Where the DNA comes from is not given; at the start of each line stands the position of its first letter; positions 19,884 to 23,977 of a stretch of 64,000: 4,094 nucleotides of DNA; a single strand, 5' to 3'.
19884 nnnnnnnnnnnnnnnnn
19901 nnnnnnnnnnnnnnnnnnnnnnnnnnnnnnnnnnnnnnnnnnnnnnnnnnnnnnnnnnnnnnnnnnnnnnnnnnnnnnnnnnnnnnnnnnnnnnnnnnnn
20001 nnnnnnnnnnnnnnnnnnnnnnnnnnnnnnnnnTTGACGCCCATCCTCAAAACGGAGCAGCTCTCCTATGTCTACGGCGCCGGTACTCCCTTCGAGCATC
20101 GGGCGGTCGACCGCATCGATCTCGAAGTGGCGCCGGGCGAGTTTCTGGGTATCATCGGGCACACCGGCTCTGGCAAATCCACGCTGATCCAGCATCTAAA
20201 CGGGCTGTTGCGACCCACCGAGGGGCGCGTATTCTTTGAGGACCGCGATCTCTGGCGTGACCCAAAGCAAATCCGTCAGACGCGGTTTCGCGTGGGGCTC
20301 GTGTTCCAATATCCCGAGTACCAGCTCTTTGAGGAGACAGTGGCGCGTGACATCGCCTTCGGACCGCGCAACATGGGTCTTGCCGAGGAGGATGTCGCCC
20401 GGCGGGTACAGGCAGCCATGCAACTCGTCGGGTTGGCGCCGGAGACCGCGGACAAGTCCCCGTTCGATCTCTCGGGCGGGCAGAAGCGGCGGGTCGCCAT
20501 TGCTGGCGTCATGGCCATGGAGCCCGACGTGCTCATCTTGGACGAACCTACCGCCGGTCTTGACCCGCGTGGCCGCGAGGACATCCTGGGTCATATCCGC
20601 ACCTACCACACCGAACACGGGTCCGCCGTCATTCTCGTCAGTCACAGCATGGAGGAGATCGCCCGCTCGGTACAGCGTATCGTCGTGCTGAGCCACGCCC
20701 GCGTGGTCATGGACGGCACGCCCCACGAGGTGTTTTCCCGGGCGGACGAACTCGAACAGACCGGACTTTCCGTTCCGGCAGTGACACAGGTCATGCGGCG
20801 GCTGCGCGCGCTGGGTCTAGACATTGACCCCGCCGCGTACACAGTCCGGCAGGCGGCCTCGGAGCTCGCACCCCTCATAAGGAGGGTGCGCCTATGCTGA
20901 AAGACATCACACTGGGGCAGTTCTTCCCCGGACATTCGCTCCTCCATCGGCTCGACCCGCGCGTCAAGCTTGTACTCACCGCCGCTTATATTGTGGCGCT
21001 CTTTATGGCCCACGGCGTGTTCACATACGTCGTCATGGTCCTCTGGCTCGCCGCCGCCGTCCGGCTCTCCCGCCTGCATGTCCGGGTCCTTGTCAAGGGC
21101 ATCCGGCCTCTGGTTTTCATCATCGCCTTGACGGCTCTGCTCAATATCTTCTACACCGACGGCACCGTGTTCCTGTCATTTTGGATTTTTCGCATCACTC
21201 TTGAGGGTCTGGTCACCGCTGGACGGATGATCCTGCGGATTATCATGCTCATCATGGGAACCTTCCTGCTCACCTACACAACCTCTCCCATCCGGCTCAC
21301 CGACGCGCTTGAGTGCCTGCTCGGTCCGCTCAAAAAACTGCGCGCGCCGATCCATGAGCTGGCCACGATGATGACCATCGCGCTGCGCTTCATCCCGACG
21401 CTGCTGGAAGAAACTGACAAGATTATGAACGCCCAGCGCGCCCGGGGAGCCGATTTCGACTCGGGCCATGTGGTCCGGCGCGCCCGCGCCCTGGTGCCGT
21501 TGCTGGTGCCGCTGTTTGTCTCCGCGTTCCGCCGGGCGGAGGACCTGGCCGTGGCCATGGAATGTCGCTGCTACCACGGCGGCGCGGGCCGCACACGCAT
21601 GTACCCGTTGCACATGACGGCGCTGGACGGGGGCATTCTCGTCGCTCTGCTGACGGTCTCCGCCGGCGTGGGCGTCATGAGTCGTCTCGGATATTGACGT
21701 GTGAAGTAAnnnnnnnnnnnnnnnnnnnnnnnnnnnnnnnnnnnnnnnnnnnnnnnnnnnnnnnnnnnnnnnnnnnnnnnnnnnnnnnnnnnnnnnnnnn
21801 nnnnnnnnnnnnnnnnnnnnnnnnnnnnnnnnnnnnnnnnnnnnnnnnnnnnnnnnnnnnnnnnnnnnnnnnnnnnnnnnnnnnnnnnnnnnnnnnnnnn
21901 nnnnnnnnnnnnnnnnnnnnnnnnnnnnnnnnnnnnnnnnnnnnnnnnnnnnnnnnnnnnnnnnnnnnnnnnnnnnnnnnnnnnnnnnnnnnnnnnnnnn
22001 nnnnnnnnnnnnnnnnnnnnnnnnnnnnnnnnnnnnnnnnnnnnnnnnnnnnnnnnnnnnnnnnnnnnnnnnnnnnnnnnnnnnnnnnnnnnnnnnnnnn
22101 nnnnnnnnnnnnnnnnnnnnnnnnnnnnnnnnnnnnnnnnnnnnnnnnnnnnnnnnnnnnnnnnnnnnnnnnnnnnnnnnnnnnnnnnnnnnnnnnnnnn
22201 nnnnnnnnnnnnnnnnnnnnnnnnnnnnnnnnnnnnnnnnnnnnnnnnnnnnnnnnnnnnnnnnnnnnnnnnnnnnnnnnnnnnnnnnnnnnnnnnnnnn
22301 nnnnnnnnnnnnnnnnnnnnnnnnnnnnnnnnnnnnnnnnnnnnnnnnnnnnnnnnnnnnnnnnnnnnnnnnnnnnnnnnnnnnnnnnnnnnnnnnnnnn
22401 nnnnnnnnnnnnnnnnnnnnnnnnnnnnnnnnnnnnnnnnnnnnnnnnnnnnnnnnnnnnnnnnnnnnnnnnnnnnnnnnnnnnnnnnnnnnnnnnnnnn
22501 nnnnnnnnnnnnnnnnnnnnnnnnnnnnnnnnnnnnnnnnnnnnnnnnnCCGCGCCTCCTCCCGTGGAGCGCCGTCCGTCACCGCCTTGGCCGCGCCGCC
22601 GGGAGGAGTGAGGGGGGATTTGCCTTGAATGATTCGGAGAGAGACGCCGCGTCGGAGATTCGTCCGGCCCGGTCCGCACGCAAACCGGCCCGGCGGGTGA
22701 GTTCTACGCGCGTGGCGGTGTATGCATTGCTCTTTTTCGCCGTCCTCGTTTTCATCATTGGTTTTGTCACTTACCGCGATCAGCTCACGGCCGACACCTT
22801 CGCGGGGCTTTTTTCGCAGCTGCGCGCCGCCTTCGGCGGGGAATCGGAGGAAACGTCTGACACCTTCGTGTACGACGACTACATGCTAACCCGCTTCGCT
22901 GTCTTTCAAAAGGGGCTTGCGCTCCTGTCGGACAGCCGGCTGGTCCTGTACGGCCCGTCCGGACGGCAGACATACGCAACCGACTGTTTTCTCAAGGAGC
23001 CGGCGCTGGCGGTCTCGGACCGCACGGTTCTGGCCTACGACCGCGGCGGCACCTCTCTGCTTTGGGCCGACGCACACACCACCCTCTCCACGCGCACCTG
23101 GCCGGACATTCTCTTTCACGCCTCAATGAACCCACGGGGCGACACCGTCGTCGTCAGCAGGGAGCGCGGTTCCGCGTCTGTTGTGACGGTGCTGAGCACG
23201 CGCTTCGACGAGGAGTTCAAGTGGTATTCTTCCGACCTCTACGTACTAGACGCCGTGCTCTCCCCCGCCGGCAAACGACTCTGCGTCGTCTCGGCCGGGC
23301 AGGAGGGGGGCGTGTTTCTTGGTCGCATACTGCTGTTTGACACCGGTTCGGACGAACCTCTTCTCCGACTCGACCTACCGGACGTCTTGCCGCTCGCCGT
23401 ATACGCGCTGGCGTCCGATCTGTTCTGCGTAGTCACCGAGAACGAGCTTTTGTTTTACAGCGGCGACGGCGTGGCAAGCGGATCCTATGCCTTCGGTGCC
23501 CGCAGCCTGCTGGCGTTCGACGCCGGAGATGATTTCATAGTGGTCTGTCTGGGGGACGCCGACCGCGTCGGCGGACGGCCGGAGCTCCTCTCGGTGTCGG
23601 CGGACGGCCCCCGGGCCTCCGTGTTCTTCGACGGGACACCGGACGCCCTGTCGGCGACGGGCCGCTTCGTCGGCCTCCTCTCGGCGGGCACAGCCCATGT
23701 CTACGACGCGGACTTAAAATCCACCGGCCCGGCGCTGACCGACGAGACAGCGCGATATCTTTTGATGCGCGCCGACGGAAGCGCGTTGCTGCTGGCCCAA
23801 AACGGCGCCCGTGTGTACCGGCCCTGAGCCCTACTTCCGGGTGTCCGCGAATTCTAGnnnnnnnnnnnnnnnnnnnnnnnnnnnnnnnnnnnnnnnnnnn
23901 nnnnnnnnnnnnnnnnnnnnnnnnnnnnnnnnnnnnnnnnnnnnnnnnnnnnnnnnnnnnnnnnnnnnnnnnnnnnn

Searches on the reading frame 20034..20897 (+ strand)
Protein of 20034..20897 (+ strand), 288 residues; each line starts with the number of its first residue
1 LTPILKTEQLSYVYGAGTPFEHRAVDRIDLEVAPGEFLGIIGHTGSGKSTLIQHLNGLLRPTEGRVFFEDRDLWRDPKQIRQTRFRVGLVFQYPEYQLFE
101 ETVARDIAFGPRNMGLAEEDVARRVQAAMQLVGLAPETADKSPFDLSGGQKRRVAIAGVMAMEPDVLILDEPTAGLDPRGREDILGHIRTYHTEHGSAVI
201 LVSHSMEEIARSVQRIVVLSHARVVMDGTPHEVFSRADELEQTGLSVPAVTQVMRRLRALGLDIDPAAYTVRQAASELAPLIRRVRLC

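Call 22: find_related_loci(query=window:20034-20897:+, collection=metagenome_contigs, flank=3000)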
Query window:20034-20897:+ (288 aa) in metagenome_contigs; peptide patterns used: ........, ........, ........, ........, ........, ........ (x = any residue, [..] = any of these).
154 stretches matched a pattern; 57 encode a relative of the query (tblastn E <= 1e-3); 57 distinct loci.
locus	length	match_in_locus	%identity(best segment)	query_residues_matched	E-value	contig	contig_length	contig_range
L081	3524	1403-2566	62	1-281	7e-117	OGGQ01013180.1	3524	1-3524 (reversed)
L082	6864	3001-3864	60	1-288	7e-115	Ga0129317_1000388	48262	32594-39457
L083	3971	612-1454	62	1-281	7e-116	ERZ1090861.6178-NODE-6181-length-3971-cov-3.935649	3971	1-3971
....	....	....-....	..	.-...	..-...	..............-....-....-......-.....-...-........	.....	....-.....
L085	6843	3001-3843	61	1-281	6e-114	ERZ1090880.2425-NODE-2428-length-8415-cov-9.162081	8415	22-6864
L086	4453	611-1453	61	1-281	3e-113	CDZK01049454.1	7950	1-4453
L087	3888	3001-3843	61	1-281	2e-113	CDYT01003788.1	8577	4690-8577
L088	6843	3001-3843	60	1-281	7e-112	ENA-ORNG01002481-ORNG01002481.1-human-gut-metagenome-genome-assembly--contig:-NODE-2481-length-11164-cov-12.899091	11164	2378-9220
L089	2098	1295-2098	60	8-275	1e-114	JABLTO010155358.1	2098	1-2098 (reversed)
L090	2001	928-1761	59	1-278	1e-114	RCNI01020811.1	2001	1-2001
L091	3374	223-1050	57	3-278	1e-110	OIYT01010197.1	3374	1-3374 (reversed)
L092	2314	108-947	58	5-284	8e-113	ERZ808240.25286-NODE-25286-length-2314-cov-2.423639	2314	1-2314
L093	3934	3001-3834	59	1-278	1e-107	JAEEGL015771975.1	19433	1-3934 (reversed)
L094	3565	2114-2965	52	1-284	9e-104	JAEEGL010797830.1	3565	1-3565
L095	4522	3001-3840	54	3-284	5e-98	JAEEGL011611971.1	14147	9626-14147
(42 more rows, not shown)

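Call 31: find_encoding_contigs(protein=window:20034-20897:+, flank=3000, max_places=10)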
Protein window:20034-20897:+ (288 aa): 1 contig read that carries it; 1 place shown.
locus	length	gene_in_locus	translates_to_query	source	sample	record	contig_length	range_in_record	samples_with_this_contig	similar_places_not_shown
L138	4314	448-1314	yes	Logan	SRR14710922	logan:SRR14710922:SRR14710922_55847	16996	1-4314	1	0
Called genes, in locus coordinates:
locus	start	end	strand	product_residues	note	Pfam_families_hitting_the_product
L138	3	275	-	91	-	?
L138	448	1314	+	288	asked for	PF00005:ABC_tran, PF02463:SMC_N (faint), PF13304:AAA_21 (weak)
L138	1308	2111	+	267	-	PF02361:CbiQ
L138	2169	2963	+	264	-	PF01416:PseudoU_synth_1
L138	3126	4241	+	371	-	PF18975:DUF5711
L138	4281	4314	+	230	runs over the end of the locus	PF02674:Colicin_V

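Call 51: list_cluster_members(proteins=[P0001, window:20034-20897:+, window:20894-21694:+])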
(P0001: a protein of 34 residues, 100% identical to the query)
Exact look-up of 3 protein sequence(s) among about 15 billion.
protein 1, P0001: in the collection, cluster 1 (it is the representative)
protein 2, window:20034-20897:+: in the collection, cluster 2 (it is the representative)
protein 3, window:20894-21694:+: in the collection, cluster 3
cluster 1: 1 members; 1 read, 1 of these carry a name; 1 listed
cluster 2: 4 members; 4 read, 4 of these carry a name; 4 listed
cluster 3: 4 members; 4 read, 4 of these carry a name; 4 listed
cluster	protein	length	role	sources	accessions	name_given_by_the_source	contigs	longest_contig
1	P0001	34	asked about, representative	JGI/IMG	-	hypothetical protein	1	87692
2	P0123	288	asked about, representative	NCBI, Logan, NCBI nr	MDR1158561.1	MAG: energy-coupling factor transporter ATPase [Oscillospiraceae bacterium] | energy-coupling factor transporter ATPase [Oscillospiraceae bacterium]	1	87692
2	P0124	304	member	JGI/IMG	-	energy-coupling factor transport system ATP-binding protein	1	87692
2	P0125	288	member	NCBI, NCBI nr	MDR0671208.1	MAG: energy-coupling factor transporter ATPase [Oscillospiraceae bacterium] | energy-coupling factor transporter ATPase [Oscillospiraceae bacterium]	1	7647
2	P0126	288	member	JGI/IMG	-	energy-coupling factor transport system ATP-binding protein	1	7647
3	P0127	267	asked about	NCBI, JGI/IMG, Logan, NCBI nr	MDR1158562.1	MAG: energy-coupling factor transporter transmembrane protein EcfT [Oscillospiraceae ... | energy-coupling factor transport system permease protein | energy-coupling factor transporter transmembrane protein EcfT [Oscillospiraceae bacterium]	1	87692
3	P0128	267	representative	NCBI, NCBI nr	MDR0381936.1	MAG: energy-coupling factor transporter transmembrane protein EcfT [Oscillospiraceae ... | energy-coupling factor transporter transmembrane protein EcfT [Oscillospiraceae bacterium]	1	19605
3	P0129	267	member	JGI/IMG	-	energy-coupling factor transport system permease protein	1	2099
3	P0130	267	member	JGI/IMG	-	energy-coupling factor transport system permease protein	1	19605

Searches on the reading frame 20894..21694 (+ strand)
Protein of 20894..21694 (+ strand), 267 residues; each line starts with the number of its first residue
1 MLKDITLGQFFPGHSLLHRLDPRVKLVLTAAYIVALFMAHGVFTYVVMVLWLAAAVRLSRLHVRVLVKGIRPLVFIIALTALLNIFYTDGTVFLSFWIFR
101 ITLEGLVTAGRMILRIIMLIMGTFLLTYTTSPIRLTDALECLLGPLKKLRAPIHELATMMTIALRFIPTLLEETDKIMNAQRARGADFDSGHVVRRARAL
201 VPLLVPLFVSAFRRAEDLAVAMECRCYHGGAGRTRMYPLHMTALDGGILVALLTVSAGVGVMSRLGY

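Call 32: find_encoding_contigs(protein=window:20894-21694:+, flank=4000, max_places=10)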
Protein window:20894-21694:+ (267 aa): 1 contig read that carries it; 1 place shown.
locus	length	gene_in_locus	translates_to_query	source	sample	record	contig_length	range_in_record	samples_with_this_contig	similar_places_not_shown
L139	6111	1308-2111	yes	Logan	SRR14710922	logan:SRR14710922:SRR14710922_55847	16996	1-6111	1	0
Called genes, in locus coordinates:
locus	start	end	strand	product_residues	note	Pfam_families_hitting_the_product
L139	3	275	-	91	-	?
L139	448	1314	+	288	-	PF00005:ABC_tran, PF02463:SMC_N (faint), PF13304:AAA_21 (weak)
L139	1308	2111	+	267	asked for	PF02361:CbiQ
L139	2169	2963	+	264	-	PF01416:PseudoU_synth_1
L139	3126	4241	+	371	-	PF18975:DUF5711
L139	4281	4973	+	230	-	PF02674:Colicin_V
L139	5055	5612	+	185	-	PF01066:CDP-OH_P_transf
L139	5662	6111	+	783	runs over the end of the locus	PF00158:Sigma54_activat (faint), PF00004:AAA, PF05621:TniB, PF17871:AAA_lid_9, PF00004:AAA, PF07724:AAA_2, PF07728:AAA_5, PF10431:ClpB_D2-small, +10 more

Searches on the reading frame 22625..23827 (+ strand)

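Call 40: search_protein_families(library=pfam, proteins=[window:22625-23827:+], max_evalue=0.00001)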
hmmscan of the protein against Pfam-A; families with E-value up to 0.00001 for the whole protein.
window:22625-23827:+ (400 aa): 1 family
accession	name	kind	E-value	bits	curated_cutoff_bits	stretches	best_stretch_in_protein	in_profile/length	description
PF18975.6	DUF5711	-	5.1e-10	39.5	26.3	1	88-283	21-225/344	Family of unknown function (DUF5711)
